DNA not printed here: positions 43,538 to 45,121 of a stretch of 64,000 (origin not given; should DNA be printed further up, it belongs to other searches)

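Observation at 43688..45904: Integral-membrane, PAS-containing sigma-54 activator without a receiver domain, placed to control the pilin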

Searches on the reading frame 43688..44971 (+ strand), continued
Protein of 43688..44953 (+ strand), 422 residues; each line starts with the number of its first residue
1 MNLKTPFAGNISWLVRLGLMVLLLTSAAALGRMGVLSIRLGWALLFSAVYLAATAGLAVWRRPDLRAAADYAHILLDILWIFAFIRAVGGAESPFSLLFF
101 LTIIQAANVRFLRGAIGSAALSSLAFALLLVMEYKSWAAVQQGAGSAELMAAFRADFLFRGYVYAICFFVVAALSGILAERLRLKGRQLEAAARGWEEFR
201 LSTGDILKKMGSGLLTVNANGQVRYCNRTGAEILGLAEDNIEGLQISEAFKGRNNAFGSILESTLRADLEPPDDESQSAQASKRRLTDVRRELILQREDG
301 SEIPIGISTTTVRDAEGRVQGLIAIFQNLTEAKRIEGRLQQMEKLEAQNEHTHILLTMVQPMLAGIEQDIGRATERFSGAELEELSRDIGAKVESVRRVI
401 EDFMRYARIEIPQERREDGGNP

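Call 62: search_protein_representatives(alignment_id=A3)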
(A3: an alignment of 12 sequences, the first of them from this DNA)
Query: 12 sequences, 410 profile positions. Proteins with E-value up to 0.001 (for the whole library): 102458; up to 1e-10: 15915; up to 1e-30: 430. The best 150 are listed.
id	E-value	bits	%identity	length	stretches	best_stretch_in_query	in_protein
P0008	9.5e-183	623.9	-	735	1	1-410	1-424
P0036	1.1e-125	436.0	-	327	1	2-328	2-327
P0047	1.5e-124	432.2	-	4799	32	214-325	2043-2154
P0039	2.4e-93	329.4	-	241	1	8-239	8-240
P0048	3.2e-65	236.8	-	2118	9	205-322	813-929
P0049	4.0e-65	236.5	-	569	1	11-397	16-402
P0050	1.1e-61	225.1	-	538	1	12-396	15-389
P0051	2.8e-60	220.5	-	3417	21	214-319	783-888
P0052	1.2e-59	218.5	-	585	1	12-399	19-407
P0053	3.1e-59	217.1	-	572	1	11-399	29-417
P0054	7.8e-59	215.8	-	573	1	18-400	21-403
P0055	9.4e-59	215.5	-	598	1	5-399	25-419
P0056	1.4e-58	214.9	-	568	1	10-396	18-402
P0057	5.5e-58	213.0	-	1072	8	205-337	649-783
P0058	4.3e-57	210.1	-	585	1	73-396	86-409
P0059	5.8e-57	209.6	-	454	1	14-397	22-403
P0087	4.7e-49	183.6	-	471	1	9-399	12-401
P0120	1.3e-44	169.0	-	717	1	40-402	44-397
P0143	9.5e-43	162.8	-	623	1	11-395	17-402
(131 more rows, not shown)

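Call 63: search_protein_families(library=pfam, proteins=[P0120, P0049, P0050, P0052, P0053, P0054, P0055, P0143, P0059, P0087], max_evalue=0.0001)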
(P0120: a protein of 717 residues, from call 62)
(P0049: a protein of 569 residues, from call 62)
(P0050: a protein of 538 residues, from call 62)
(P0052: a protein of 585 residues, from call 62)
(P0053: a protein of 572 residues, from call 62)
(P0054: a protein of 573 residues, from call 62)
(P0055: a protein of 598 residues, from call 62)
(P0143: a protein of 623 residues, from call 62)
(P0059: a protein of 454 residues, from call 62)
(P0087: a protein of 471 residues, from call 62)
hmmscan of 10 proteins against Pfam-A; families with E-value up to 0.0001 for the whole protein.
P0120 (717 aa): 10 families
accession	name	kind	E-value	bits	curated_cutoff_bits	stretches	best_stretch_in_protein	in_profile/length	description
PF00158.32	Sigma54_activat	-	2.6e-68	229.4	20.2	1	402-568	1-167/168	Sigma-54 interaction domain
PF25601.1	AAA_lid_14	-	1.1e-26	92.9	27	1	574-652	1-79/87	AAA+ ATPase lid domain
PF14532.12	Sigma54_activ_2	-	2.4e-20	73.6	25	1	403-573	1-138/138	Sigma-54 interaction domain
PF02954.25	HTH_8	-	3.6e-14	52.7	22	1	664-704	2-42/42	Bacterial regulatory protein, Fis family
PF25323.1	6TM_PilS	-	3.9e-13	49.9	27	1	44-176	48-187/189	PilS-like transmembrane domain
PF13426.13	PAS_9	-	1.1e-11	45.4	27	1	202-306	3-103/103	PAS domain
PF00989.32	PAS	-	1.6e-11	44.6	22.6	1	193-303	4-112/113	PAS fold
PF07728.20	AAA_5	-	5e-09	36.7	22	1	426-544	2-123/139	AAA domain (dynein-related subfamily)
PF13191.12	AAA_16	-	4.7e-07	30.9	32.6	1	403-502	3-104/167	AAA ATPase domain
PF08448.16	PAS_4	-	4e-06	27.5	23.1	1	198-306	3-107/110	PAS fold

P0049 (569 aa): 7 families
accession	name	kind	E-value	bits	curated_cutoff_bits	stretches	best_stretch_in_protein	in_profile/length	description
PF02518.31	HATPase_c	-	1.2e-24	87.3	26.4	1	444-556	2-110/111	Histidine kinase-, DNA gyrase B-, and HSP90-like ATPase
PF00512.31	HisKA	-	2.5e-17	63.1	26.9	1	335-398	2-64/66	His Kinase A (phospho-acceptor) domain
PF00989.32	PAS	-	8.8e-17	61.6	22.6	1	208-315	4-112/113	PAS fold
PF25323.1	6TM_PilS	-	2.9e-14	53.6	27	1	14-190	12-186/189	PilS-like transmembrane domain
PF13426.13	PAS_9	-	3.2e-11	43.8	27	1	216-318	2-103/103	PAS domain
PF08448.16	PAS_4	-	1.1e-10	42.1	23.1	1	211-320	1-109/110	PAS fold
PF13188.13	PAS_8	-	3e-06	27.4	21.8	1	210-263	6-56/65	PAS domain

P0050 (538 aa): 6 families
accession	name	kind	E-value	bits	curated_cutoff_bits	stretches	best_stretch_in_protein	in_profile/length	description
PF02518.31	HATPase_c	-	2.2e-25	89.7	26.4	1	433-536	2-109/111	Histidine kinase-, DNA gyrase B-, and HSP90-like ATPase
PF00512.31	HisKA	-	4e-16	59.3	26.9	1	325-385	3-62/66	His Kinase A (phospho-acceptor) domain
PF25323.1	6TM_PilS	-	3.2e-14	53.5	27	1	11-182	12-182/189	PilS-like transmembrane domain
PF00989.32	PAS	-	2.3e-13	50.6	22.6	1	199-304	6-112/113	PAS fold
PF08448.16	PAS_4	-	7e-11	42.8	23.1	1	206-307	7-107/110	PAS fold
PF13426.13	PAS_9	-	1.2e-05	26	27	1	206-307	3-103/103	PAS domain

P0052 (585 aa): 6 families
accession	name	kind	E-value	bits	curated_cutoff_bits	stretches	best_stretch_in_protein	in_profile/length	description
PF00512.31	HisKA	-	8.6e-18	64.6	26.9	1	339-401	3-64/66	His Kinase A (phospho-acceptor) domain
PF02518.31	HATPase_c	-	2.4e-17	63.8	26.4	1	447-565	2-108/111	Histidine kinase-, DNA gyrase B-, and HSP90-like ATPase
PF13426.13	PAS_9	-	4.7e-14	53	27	1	220-321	3-103/103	PAS domain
PF00989.32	PAS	-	9.9e-13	48.5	22.6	1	211-318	4-112/113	PAS fold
PF08448.16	PAS_4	-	4.6e-08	33.7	23.1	1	216-323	3-109/110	PAS fold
PF25323.1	6TM_PilS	-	9.4e-08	32.4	27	1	20-192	17-185/189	PilS-like transmembrane domain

P0053 (572 aa): 9 families
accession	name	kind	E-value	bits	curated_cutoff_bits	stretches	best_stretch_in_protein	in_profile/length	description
PF02518.31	HATPase_c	-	4.3e-22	79.1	26.4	1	457-570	2-110/111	Histidine kinase-, DNA gyrase B-, and HSP90-like ATPase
PF00512.31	HisKA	-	5.8e-19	68.3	26.9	1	349-411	3-64/66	His Kinase A (phospho-acceptor) domain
PF13426.13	PAS_9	-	5.3e-12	46.4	27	1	232-331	4-103/103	PAS domain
PF00989.32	PAS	-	2e-11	44.4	22.6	1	221-328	3-112/113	PAS fold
PF25323.1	6TM_PilS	-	3.5e-11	43.6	27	1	20-204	5-186/189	PilS-like transmembrane domain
PF08448.16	PAS_4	-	1.5e-10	41.7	23.1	1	227-334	3-110/110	PAS fold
PF13596.12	PAS_10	-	8.3e-09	36.5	22.1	1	222-330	2-106/106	PAS domain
PF13188.13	PAS_8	-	7.6e-07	29.3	21.8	1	224-283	6-61/65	PAS domain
PF12860.13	PAS_7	-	1.8e-06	28.5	27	1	225-337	1-115/115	PAS fold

P0054 (573 aa): 7 families
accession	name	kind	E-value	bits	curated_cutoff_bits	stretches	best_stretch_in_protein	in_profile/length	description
PF02518.31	HATPase_c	-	2.4e-22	79.9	26.4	1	441-546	1-107/111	Histidine kinase-, DNA gyrase B-, and HSP90-like ATPase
PF00512.31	HisKA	-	1e-16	61.1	26.9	1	334-397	3-65/66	His Kinase A (phospho-acceptor) domain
PF13426.13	PAS_9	-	4.1e-13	49.9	27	1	215-315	3-102/103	PAS domain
PF08448.16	PAS_4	-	4.8e-13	49.7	23.1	1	209-318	1-109/110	PAS fold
PF00989.32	PAS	-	1.3e-10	41.7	22.6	1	206-313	4-112/113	PAS fold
PF25323.1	6TM_PilS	-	1.2e-08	35.3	27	1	20-186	24-184/189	PilS-like transmembrane domain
PF13188.13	PAS_8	-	6.8e-06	26.2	21.8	1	208-257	6-52/65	PAS domain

P0055 (598 aa): 6 families
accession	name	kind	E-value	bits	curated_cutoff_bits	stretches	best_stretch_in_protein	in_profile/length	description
PF02518.31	HATPase_c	-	5.2e-25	88.5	26.4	1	459-582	2-110/111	Histidine kinase-, DNA gyrase B-, and HSP90-like ATPase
PF00512.31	HisKA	-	8.6e-18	64.6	26.9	1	351-414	3-65/66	His Kinase A (phospho-acceptor) domain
PF13426.13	PAS_9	-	2.6e-13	50.6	27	1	234-333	4-103/103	PAS domain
PF25323.1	6TM_PilS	-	4.2e-11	43.3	27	1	30-208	14-188/189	PilS-like transmembrane domain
PF00989.32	PAS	-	5.5e-11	42.9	22.6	1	223-330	3-112/113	PAS fold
PF08448.16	PAS_4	-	9.1e-07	29.5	23.1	1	228-336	2-110/110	PAS fold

P0143 (623 aa): 7 families
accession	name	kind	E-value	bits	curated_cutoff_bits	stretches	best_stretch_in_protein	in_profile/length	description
PF02518.31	HATPase_c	-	3.2e-21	76.3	26.4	1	554-622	38-110/111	Histidine kinase-, DNA gyrase B-, and HSP90-like ATPase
PF00512.31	HisKA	-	2e-16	60.2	26.9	1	338-400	3-64/66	His Kinase A (phospho-acceptor) domain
PF25323.1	6TM_PilS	-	9.3e-16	58.5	27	1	15-189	19-184/189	PilS-like transmembrane domain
PF13426.13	PAS_9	-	4.3e-13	49.9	27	1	218-320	3-103/103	PAS domain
PF00989.32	PAS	-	2e-11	44.3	22.6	1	209-318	4-113/113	PAS fold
PF08448.16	PAS_4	-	1.3e-09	38.7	23.1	1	214-323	3-110/110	PAS fold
PF13188.13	PAS_8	-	2.9e-05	24.3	21.8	1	207-263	2-55/65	PAS domain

P0059 (454 aa): 8 families
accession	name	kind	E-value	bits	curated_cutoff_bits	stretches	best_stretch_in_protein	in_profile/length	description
PF00512.31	HisKA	-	2.3e-18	66.4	26.9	1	337-399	3-64/66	His Kinase A (phospho-acceptor) domain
PF00989.32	PAS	-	1.4e-15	57.7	22.6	1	209-316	4-112/113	PAS fold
PF13426.13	PAS_9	-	1.9e-15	57.5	27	1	217-319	2-103/103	PAS domain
PF08448.16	PAS_4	-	5.7e-15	55.9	23.1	1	212-322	1-110/110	PAS fold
PF13188.13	PAS_8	-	2.7e-09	37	21.8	1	210-263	5-55/65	PAS domain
PF24820.1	Diguanyl_cycl_sensor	-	2.9e-07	30.8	28.1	1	212-303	2-99/109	Diguanylate cyclase-like sensor domain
PF25323.1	6TM_PilS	-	4.9e-06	26.8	27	1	72-189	68-184/189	PilS-like transmembrane domain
PF12860.13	PAS_7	-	1e-05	26.1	27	1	212-324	1-114/115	PAS fold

P0087 (471 aa): 6 families
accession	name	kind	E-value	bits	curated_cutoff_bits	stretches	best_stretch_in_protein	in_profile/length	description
PF00512.31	HisKA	-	1.8e-19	69.9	26.9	1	332-395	2-64/66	His Kinase A (phospho-acceptor) domain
PF00989.32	PAS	-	5.2e-08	33.3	22.6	1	206-312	5-112/113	PAS fold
PF13426.13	PAS_9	-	7.4e-07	29.8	27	1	215-315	4-103/103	PAS domain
PF08448.16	PAS_4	-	3.3e-06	27.7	23.1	1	208-317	1-109/110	PAS fold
PF13188.13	PAS_8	-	2.1e-05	24.7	21.8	0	206-242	5-41/65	PAS domain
PF25323.1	6TM_PilS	-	2.6e-05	24.4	27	1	34-185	40-184/189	PilS-like transmembrane domain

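Call 65: find_encoding_contigs(protein=P0120, flank=8000, max_places=2)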
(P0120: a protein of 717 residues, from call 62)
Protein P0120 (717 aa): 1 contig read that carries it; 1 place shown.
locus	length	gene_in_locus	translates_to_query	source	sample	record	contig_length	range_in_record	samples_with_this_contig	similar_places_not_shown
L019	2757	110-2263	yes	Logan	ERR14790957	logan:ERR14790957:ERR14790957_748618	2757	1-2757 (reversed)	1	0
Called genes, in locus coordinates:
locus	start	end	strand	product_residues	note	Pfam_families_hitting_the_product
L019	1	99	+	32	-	?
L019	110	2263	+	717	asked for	PF25323:6TM_PilS, PF00989:PAS, PF13426:PAS_9, PF00158:Sigma54_activat, PF14532:Sigma54_activ_2, PF07728:AAA_5, PF25601:AAA_lid_14, PF02954:HTH_8, +2 more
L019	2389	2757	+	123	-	?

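Call 81: fold_search(model_id=the predicted structure, library=pdb)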
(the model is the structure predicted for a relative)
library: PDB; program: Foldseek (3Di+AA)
matches with E <= 10: 1560; with E <= 0.001: 821
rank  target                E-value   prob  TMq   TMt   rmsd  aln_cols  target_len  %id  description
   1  1ojl_E                4.8e-23  1.00  0.30  0.74  18.1       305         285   47  Crystal structure of a sigma54-activator suggests the mechanism for the conformational switch necessary for sigma54 bi (released 2005-05-19)
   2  1ojl_D                2.0e-22  1.00  0.31  0.72  16.4       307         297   48  Crystal structure of a sigma54-activator suggests the mechanism for the conformational switch necessary for sigma54 bi (released 2005-05-19)
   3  1ojl_A                6.2e-21  1.00  0.31  0.73  12.8       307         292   48  Crystal structure of a sigma54-activator suggests the mechanism for the conformational switch necessary for sigma54 bi (released 2005-05-19)
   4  1ny5_B                6.9e-21  1.00  0.30  0.54  12.7       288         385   42  Crystal structure of sigm54 activator (AAA+ ATPase) in the inactive state (released 2003-11-11)
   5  3m0e_A                1.0e-20  1.00  0.30  0.83   4.5       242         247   47  Crystal structure of the ATP-bound state of Walker B mutant of NtrC1 ATPase domain (released 2010-11-03)
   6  6jdl                  1.2e-20  1.00  0.30  0.82   4.0       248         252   48  Central domain of FleQ H287A mutant in complex with ATPgS and Mg (released 2019-11-27)
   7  6jdi                  1.7e-20  1.00  0.30  0.83   4.0       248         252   48  Central domain of FleQ H287N mutant in complex with ATPgS and Mg (released 2019-11-27)
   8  6lua_D                2.4e-20  1.00  0.29  0.81   3.9       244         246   45  Cis-mutant R349A of the central AAA+ domain of the flagellar regulatory protein FlrC (released 2020-03-18)
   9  6iy8_B                3.3e-20  1.00  0.30  0.46  32.7       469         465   30  DmpR-phenol complex of Pseudomonas putida (released 2020-06-10)
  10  6luf_A                3.6e-20  1.00  0.30  0.83   3.8       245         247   45  Trans-acting mutant Y290A of the central AAA+ domain of the flagellar regulatory protein FlrC (released 2020-03-18)
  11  1ojl_C                3.6e-20  1.00  0.31  0.83   3.8       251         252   51  Crystal structure of a sigma54-activator suggests the mechanism for the conformational switch necessary for sigma54 bi (released 2005-05-19)
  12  1ny5_A                4.5e-20  1.00  0.29  0.54  14.6       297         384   41  Crystal structure of sigm54 activator (AAA+ ATPase) in the inactive state (released 2003-11-11)
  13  4lzz_L                4.8e-20  1.00  0.30  0.83   3.8       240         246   48  Nucleotide-induced asymmetry within atpase activator ring drives s54-RNAP interaction and ATP hydrolysis (released 2013-12-04)
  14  5m7p_B                4.8e-20  1.00  0.30  0.49  15.1       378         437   28  Crystal structure of NtrX from Brucella abortus in complex with ADP processed with the CrystalDirect automated mountin (released 2017-01-25)
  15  6luf_C                6.6e-20  1.00  0.30  0.82   3.9       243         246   46  Trans-acting mutant Y290A of the central AAA+ domain of the flagellar regulatory protein FlrC (released 2020-03-18)
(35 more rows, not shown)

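Call 98: predict_structure(alignment_id=A3)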
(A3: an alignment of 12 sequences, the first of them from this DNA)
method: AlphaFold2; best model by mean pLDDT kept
length: 428 residues; sequences in the alignment: 12
mean_pLDDT: 67.9   pTM: 0.39
mean pLDDT of the five models: 67.9, 64.5, 61.6, 61.4, 61.3
residues with pLDDT >= 90: 1; 70-90: 201; 50-70: 185; < 50: 41
segments of 3 or more residues with pLDDT < 50: 1-4, 273-287, 414-428
pLDDT, mean of each block of 10 residues (from residue 1): 48 68 68 62 77 76 62 64 59 53 54 49 52 60 54 55 58 58 57 58 65 87 87 82 87 85 81 49 49 80 84 77 86 76 75 82 86 77 85 88 76 42 34
secondary structure, 60 per line:
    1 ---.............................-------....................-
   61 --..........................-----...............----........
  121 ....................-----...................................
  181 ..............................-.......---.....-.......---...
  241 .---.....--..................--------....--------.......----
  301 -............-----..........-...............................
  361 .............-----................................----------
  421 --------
elements in order: H4-32 H40-59 H63-88 H94-108 H113-140 H146-210 E212-218 E222-226 H228-234 H238-241 H246-249 H252-269 H278-281 E290-296 E302-313 E319-328 H330-373 H379-410

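Call 104: fold_search(model_id=the predicted structure, library=pdb)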
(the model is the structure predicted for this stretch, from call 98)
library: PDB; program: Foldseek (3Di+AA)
matches with E <= 10: 1323; with E <= 0.001: 460
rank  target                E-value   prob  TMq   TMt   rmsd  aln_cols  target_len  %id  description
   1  9a5d_A                3.6e-09  1.00  0.25  0.19  15.3       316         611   14  Integrative model of WALK-YYCH by crosslinking MS and deep learning (released 2024-09-18)
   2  8a7h_A                1.1e-07  1.00  0.26  0.29   8.3       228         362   16  Crystal structure of a chimeric LOV-Histidine kinase SB2F1-I66R mutant (light state; asymmetrical variant, trigonal fo (released 2024-01-10)
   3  8a52_A                1.5e-07  1.00  0.24  0.27   8.4       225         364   17  Crystal structure of a chimeric LOV-Histidine kinase SB2F1 (asymmetrical variant, trigonal form with long c-axis) (released 2023-12-27)
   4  4i5s_B                1.7e-07  1.00  0.23  0.25  11.9       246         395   19  Structure and function of sensor histidine kinase (released 2013-03-27)
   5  8a3u                  1.8e-07  1.00  0.26  0.30   8.0       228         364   18  Crystal structure of a chimeric LOV-Histidine kinase SB2F1 (symmetrical variant, trigonal form with short c-axis) (released 2023-12-20)
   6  8a7f_A                1.9e-07  1.00  0.22  0.25   9.5       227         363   15  Crystal structure of a chimeric LOV-Histidine kinase SB2F1-I66R mutant (asymmetrical variant, trigonal form with long  (released 2024-01-10)
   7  8a6x_B                2.9e-07  1.00  0.25  0.28   9.5       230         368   18  Crystal structure of a chimeric LOV-Histidine kinase SB2F1 (asymmetrical variant, trigonal form with long c axis) (released 2024-01-10)
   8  8a7f_B                2.9e-07  1.00  0.23  0.26   9.4       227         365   14  Crystal structure of a chimeric LOV-Histidine kinase SB2F1-I66R mutant (asymmetrical variant, trigonal form with long  (released 2024-01-10)
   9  8js5_G                4.1e-07  1.00  0.25  0.40   5.7       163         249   17  Dimeric PAS domains of oxygen sensor FixL with ferric unliganded heme (released 2024-06-26)
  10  9bgv_A                4.1e-07  1.00  0.21  0.12  10.0       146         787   16  DosP R97A straight form (released 2024-11-20)
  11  8js5_B                4.6e-07  1.00  0.25  0.39   6.0       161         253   16  Dimeric PAS domains of oxygen sensor FixL with ferric unliganded heme (released 2024-06-26)
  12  10jx_A                4.9e-07  1.00  0.21  0.56   9.4       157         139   17  Crystal structure of heme binding PAS domain from one component transcription factor, FG214 (released 2026-03-25)
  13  4i5s_A                6.1e-07  1.00  0.23  0.26  11.6       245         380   20  Structure and function of sensor histidine kinase (released 2013-03-27)
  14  8js5_A                6.8e-07  1.00  0.26  0.41   4.8       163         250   17  Dimeric PAS domains of oxygen sensor FixL with ferric unliganded heme (released 2024-06-26)
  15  10jx_B                6.8e-07  1.00  0.22  0.56  11.1       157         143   17  Crystal structure of heme binding PAS domain from one component transcription factor, FG214 (released 2026-03-25)
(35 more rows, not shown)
